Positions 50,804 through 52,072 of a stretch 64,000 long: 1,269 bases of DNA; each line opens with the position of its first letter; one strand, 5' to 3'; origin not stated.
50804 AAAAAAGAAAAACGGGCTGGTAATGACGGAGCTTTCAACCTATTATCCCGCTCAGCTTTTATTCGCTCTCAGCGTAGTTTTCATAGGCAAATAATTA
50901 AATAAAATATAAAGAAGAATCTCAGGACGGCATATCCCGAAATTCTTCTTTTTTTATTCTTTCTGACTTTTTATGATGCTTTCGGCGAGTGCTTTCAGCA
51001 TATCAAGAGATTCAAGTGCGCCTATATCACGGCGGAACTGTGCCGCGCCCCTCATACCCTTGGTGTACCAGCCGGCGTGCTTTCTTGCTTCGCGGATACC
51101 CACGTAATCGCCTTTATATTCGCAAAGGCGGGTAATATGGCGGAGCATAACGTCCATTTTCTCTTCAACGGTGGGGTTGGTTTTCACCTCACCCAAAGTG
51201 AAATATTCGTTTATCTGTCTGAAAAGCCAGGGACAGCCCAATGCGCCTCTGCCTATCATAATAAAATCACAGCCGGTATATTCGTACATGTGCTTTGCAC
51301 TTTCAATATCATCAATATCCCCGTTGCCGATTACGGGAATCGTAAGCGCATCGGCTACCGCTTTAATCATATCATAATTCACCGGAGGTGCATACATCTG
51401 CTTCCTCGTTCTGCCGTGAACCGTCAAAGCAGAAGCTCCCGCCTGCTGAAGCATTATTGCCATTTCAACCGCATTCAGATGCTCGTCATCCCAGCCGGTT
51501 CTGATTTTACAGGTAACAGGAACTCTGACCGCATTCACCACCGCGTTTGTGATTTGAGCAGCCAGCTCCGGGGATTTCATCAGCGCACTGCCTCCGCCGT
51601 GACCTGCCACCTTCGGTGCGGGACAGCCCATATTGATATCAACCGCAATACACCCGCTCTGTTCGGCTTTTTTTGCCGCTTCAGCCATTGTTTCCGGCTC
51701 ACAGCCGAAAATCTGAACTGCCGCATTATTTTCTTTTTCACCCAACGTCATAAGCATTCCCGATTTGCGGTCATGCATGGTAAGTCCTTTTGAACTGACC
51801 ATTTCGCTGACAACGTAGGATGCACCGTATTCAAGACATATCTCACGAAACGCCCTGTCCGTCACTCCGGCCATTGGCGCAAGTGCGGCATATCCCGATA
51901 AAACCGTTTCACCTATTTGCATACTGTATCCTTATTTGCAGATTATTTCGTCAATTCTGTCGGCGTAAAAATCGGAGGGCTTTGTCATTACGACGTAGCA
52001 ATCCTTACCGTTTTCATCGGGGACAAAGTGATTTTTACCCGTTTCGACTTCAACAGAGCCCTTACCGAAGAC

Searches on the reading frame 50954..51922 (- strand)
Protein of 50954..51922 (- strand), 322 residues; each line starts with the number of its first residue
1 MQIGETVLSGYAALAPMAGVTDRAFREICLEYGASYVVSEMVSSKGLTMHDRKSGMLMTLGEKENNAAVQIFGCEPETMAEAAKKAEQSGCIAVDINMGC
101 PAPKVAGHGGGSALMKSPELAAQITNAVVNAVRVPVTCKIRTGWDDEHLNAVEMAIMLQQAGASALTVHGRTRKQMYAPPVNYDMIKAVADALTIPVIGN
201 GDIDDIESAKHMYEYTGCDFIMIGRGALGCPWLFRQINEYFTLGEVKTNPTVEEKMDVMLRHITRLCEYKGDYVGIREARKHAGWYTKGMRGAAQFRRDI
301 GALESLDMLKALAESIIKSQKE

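Call 88: search_protein_families(library=pfam, proteins=[window:50954-51922:-], max_evalue=0.00001)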
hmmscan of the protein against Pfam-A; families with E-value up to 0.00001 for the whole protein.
window:50954-51922:- (322 aa): 1 family
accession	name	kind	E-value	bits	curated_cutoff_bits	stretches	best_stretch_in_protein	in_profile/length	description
PF01207.24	Dus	-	7.6e-102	341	20.4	1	14-315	2-305/311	Dihydrouridine synthase (Dus)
